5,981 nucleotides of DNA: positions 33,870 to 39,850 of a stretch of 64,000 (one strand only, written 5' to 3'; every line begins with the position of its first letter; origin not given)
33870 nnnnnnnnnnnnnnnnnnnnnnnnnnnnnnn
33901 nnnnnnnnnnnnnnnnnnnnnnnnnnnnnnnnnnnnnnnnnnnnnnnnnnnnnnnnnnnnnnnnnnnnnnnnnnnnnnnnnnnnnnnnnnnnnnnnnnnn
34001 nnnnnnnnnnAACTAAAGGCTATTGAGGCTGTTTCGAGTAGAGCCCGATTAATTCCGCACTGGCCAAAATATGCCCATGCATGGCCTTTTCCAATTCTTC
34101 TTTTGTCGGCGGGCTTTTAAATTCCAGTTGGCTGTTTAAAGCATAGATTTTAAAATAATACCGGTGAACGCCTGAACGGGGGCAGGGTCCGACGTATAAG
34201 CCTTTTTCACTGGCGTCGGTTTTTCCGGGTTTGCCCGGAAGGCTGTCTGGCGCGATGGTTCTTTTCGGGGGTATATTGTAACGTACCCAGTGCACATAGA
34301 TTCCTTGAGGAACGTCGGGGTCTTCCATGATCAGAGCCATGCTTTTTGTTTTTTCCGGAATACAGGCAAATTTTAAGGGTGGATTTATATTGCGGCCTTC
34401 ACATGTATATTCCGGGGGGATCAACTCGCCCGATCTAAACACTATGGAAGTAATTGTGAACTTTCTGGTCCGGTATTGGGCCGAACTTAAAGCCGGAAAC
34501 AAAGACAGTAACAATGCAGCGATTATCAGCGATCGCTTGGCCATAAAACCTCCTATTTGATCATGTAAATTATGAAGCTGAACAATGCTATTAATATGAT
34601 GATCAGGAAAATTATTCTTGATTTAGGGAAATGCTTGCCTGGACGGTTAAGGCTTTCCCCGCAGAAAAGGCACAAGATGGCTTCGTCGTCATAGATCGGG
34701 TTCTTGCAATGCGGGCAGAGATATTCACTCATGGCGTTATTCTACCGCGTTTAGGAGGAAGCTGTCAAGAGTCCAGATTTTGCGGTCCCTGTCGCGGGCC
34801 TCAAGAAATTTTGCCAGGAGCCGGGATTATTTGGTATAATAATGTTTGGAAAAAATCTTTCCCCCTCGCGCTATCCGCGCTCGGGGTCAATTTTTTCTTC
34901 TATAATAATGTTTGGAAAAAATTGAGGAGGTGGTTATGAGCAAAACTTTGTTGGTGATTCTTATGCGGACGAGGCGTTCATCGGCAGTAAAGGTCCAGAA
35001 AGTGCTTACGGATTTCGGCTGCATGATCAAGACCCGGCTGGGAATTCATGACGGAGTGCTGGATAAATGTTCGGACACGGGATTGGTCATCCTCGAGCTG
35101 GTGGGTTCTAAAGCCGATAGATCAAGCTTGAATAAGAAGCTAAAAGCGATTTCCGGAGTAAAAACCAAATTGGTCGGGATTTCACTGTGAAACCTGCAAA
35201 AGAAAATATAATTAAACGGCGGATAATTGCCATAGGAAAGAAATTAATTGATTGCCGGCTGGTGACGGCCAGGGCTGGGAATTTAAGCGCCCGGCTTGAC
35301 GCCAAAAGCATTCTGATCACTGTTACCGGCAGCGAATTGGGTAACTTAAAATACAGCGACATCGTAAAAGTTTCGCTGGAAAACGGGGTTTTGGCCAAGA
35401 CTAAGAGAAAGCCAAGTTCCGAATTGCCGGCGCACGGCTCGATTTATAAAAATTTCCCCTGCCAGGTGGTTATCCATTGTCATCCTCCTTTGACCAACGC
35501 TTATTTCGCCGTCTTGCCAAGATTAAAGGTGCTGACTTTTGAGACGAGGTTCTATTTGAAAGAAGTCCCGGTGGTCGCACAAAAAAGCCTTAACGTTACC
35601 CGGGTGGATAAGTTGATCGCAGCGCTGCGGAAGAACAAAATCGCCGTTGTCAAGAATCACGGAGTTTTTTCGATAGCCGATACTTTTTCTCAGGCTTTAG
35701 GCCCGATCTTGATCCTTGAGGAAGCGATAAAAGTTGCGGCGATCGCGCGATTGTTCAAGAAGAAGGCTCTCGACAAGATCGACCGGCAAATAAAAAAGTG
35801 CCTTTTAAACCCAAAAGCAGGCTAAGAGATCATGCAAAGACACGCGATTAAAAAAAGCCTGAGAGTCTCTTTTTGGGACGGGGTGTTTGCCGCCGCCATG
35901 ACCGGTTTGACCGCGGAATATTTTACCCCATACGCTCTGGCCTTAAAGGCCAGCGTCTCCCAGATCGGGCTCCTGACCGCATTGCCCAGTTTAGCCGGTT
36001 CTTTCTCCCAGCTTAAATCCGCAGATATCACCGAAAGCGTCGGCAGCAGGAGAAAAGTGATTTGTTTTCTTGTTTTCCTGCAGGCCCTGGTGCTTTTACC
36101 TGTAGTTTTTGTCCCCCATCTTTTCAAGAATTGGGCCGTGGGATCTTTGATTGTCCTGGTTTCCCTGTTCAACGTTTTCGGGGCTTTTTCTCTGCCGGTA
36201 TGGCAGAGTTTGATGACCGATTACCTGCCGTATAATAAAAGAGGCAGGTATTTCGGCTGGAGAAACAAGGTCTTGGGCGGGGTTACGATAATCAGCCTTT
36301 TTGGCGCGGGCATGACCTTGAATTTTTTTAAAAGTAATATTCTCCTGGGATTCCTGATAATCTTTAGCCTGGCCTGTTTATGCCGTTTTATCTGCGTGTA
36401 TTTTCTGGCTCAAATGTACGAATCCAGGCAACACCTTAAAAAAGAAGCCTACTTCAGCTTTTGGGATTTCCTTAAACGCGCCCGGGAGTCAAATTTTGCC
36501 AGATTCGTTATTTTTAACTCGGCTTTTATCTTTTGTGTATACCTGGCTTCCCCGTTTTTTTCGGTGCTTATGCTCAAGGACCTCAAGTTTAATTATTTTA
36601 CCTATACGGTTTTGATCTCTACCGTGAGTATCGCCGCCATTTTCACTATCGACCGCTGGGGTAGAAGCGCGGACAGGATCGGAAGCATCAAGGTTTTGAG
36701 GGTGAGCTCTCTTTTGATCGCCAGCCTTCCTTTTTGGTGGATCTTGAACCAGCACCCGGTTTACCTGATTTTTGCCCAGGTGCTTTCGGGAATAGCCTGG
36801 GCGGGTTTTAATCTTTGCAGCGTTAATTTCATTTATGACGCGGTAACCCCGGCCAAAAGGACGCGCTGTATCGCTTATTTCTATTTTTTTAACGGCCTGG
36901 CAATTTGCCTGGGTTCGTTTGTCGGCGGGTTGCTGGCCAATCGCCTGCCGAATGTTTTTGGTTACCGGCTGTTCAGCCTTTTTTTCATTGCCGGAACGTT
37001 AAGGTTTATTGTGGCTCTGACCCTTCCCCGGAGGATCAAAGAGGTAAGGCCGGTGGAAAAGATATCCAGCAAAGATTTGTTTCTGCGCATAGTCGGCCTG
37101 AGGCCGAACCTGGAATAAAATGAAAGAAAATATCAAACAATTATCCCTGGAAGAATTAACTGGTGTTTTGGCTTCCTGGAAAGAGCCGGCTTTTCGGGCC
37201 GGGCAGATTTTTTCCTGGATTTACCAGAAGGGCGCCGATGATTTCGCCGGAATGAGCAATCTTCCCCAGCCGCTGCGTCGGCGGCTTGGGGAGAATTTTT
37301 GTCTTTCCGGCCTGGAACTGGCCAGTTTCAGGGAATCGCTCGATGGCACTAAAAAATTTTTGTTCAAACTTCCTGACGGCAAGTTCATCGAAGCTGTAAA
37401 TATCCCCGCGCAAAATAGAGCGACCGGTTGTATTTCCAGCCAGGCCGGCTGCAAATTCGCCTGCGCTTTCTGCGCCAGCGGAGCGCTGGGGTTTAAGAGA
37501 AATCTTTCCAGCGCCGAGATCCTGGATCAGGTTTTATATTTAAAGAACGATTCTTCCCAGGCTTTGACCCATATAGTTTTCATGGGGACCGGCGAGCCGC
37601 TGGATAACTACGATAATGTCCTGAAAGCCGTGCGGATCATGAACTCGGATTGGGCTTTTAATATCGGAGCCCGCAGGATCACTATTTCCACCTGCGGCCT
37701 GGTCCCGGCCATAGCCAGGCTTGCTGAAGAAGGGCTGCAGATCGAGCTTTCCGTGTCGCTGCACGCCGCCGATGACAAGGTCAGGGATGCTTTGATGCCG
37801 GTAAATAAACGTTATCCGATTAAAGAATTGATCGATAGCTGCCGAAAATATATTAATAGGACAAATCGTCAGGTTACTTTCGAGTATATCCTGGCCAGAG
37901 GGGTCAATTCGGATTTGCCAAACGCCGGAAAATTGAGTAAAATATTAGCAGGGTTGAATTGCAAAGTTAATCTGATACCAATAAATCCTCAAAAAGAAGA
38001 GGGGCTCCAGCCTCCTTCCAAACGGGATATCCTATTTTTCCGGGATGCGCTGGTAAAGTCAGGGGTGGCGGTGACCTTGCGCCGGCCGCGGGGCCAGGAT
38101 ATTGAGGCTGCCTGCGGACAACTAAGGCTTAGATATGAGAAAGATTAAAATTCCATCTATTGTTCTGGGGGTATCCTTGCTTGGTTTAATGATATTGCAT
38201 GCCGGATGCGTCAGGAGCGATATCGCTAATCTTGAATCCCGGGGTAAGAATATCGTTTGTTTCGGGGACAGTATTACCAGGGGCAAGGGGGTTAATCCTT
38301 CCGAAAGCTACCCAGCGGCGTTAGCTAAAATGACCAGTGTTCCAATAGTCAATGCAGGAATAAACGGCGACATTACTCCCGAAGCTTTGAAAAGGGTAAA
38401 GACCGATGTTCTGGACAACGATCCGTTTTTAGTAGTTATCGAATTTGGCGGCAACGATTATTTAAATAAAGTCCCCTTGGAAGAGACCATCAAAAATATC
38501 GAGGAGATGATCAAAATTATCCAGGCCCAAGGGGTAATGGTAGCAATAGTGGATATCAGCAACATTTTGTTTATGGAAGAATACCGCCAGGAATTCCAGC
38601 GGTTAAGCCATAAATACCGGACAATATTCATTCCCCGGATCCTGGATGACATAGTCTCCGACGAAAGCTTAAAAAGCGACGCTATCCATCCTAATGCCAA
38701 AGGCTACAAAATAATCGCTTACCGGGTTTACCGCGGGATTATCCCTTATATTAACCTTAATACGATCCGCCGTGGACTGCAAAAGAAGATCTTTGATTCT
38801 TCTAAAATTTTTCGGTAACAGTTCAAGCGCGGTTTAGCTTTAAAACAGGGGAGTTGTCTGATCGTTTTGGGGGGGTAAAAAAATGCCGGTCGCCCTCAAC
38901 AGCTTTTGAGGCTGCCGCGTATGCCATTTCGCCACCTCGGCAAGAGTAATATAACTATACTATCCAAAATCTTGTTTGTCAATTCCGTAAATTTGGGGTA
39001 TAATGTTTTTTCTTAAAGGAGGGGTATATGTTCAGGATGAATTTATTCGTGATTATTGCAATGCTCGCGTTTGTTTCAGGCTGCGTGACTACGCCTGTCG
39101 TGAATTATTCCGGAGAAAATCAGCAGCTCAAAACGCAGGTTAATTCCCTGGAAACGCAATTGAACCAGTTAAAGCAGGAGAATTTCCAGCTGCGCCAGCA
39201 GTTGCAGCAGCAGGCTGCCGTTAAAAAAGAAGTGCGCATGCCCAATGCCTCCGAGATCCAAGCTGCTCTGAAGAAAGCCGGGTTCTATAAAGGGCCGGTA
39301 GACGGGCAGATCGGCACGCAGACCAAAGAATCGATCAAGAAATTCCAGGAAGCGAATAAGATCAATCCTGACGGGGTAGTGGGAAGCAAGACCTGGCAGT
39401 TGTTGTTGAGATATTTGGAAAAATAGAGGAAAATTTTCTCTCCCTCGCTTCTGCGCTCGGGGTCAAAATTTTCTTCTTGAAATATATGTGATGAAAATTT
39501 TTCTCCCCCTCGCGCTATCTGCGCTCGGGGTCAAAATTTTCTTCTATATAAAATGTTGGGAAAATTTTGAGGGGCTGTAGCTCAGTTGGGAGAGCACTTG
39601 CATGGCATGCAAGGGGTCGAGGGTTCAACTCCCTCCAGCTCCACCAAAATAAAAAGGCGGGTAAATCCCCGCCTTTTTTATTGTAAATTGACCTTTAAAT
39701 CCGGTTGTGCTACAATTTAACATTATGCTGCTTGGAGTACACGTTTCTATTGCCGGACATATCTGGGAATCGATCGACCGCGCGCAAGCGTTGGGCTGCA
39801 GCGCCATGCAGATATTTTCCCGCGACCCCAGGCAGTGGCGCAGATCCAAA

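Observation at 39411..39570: About 70-bp dispersed/tandem intergenic repeat family located just upstream of genes (ACT-like gene and tRNA-Ala)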

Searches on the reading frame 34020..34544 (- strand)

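Call 26: search_protein_families(library=pfam, proteins=[window:34020-34544:-])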
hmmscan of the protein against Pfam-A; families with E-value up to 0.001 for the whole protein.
window:34020-34544:- (174 aa): 1 family
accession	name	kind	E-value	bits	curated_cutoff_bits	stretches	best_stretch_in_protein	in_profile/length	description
PF01161.25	PBP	-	1.7e-34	119.5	24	1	42-169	2-135/135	Phosphatidylethanolamine-binding protein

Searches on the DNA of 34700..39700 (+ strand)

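Call 10: search_rna_families(source=window, start=34700, end=39700, threshold=evalue, max_evalue=10)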
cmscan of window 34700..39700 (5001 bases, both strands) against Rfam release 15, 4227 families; matches with E-value up to 10: 19.
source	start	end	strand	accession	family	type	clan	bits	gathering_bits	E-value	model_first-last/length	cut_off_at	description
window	39571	39646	+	RF00023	tmRNA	Gene;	CL00001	43.5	47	4.1e-15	1-374/374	no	transfer-messenger RNA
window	39650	39700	-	RF02057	STnc40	Gene; sRNA;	-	23.6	45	0.9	20-70/70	5'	Salmonella enterica sRNA STnc40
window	39571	39642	+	RF01684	mascRNA-menRNA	Gene;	-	22.6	42.5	0.33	1-56/56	no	MALAT1-associated small cytoplasmic RNA/MEN beta RNA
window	36748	36829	+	RF01386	isrB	Gene; sRNA;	-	22.4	35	0.79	1-87/87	no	isrB Hfq binding RNA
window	37109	37179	+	RF00213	snoR38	Gene; snRNA; snoRNA; CD-box;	-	21.9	45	5.2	1-91/91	no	Small nucleolar RNA R38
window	39620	39679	+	RF02057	STnc40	Gene; sRNA;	-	21.7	45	2.4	1-70/70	no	Salmonella enterica sRNA STnc40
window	39644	39694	-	RF02056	STnc390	Gene; sRNA;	-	21.5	50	0.32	1-60/60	no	Salmonella sRNA STnc390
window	39575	39686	+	RF02029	sraA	Gene; sRNA;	-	21.3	56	7.6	1-95/95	no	sraA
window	39591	39644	-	RF04354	Plastid-ycf2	Cis-reg;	-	20.4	65.7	1.2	1-75/75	no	Plastid-ycf2 5UTR RNA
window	38884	38941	-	RF00005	tRNA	Gene; tRNA;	CL00001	20.2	29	1.2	1-71/71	no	tRNA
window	39577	39646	+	RF00233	Tymo_tRNA-like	Cis-reg;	-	19.8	40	0.77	1-84/84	no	Tymovirus/Pomovirus/Furovirus tRNA-like 3' UTR element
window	39610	39680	+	RF00512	Leu_leader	Cis-reg; leader;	-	19.7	50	1.3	1-148/148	no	Leucine operon leader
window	39648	39700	-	RF00166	PrrB_RsmZ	Gene; sRNA;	CL00106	19.6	44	0.22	77-133/133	5'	PrrB/RsmZ RNA family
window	39643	39700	-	RF00558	L20_leader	Cis-reg; leader;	-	18.9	58.7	3.3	55-127/127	5'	Ribosomal protein L20 leader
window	36933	36993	-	RF01420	snoR113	Gene; snRNA; snoRNA; CD-box;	-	17.7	47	4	1-103/103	no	Small nucleolar RNA snoR113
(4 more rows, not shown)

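Call 35: build_rna_model(alignment_id=A1, structure=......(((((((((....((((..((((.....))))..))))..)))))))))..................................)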
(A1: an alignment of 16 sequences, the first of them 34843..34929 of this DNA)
Model R1 built from alignment A1 (16 sequences, 89 columns); structure: as given.
model positions 87; base pairs 17; branch points 0; effective number of sequences 3.12; information 0.654 bits per position. Calibrated on 0.2 Mb of random sequence (short: E-values are rough).
structure used (alignment columns):
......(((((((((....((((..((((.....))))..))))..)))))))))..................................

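Call 36: search_with_rna_model(model_id=R1, sources=[window, L019, L029, L030, L032, L033, L034, L035, L036, L037, L039, L040, L041, L042, L043, L044, L045, L046, L047, L048], max_evalue=1)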
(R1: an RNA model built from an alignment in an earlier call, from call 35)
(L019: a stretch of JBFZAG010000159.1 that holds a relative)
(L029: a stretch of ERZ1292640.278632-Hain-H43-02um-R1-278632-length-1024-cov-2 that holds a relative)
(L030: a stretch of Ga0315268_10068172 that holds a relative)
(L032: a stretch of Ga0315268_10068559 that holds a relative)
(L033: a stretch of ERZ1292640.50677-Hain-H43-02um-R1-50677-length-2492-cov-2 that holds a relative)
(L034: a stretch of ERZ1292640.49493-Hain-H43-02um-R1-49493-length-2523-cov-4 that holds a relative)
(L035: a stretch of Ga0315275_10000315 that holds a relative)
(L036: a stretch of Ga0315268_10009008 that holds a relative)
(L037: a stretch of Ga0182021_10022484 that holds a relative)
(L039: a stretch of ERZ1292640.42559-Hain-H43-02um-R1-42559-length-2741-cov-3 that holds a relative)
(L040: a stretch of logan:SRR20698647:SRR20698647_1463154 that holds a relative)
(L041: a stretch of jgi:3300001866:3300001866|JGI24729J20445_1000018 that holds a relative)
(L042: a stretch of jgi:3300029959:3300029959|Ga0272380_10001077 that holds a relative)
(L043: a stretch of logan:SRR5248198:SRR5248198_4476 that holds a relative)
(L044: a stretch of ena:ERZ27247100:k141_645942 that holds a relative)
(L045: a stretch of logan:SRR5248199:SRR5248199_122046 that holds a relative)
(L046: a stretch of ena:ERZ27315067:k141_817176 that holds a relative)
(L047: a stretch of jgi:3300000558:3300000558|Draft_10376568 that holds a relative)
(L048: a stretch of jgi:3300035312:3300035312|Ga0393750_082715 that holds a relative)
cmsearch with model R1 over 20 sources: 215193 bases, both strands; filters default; matches with E-value up to 1: 20.
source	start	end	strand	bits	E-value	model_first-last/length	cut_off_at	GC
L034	1739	1825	+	107.9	9.2e-21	1-87/87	no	0.43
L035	2176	2262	-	102.5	1.5e-19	1-87/87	no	0.4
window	34843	34929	+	100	5.4e-19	1-87/87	no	0.4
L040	1076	1162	+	100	5.4e-19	1-87/87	no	0.4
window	39487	39573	+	94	1.2e-17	1-87/87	no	0.4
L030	2085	2171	-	90.7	6.8e-17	1-87/87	no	0.37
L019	3914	4000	-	89.6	1.2e-16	1-87/87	no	0.41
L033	862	948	-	86.8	5.1e-16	1-87/87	no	0.4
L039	536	621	-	86.1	7.2e-16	1-87/87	no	0.38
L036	5110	5191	-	77.4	6.3e-14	1-87/87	no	0.41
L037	7388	7461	-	74.3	3.2e-13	14-87/87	5'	0.43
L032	2006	2088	-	73.7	4.2e-13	1-87/87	no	0.36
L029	511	585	-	67.5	1e-11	1-87/87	no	0.43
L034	1511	1595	+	63.4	8.7e-11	1-87/87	no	0.46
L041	13375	13462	+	63.1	1e-10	1-87/87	no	0.41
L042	13375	13462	+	63.1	1e-10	1-87/87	no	0.41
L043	13375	13462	+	63.1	1e-10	1-87/87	no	0.41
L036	5591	5670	+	35.4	0.00015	1-87/87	no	0.45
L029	649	745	-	29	0.0041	1-87/87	no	0.44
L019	3939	4027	+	26.5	0.015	1-87/87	no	0.4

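Call 54: search_with_rna_model(model_id=R1, sources=[L051, L052, L053, L054, L055, L056, L057, L044, L046, L041], max_evalue=10)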
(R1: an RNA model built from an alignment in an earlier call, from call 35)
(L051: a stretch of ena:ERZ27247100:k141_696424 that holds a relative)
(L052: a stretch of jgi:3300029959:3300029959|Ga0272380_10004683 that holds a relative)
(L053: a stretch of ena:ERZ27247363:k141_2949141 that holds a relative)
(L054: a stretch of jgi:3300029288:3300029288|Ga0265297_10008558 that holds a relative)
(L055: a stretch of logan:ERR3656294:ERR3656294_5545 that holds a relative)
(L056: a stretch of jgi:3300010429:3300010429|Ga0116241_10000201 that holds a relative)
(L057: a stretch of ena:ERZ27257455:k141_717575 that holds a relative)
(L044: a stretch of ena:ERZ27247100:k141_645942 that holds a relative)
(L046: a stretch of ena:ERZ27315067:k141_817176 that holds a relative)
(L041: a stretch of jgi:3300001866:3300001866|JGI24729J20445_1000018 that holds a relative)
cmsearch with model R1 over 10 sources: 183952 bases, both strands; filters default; matches with E-value up to 10: 1.
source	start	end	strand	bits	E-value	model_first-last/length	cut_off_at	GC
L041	13375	13462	+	63.1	8.7e-11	1-87/87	no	0.41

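Call 62: search_with_rna_model(model_id=R1, sources=[L058, L059, L060, L061, L062, L064, L065, L066, L067, L068], max_evalue=10)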
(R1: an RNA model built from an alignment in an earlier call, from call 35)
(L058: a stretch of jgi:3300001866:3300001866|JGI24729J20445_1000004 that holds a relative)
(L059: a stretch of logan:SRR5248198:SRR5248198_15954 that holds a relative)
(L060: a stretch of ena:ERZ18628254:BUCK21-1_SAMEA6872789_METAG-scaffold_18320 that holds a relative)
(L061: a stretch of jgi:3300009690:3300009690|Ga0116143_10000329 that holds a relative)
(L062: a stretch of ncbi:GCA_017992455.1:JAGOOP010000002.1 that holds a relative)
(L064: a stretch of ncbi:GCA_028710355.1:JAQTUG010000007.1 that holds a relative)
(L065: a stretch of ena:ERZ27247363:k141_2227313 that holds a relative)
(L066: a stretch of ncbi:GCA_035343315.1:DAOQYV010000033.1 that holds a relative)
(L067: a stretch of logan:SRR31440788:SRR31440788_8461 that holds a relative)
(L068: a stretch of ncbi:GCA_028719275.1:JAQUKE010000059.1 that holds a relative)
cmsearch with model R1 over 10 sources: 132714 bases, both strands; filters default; matches with E-value up to 10: 0.
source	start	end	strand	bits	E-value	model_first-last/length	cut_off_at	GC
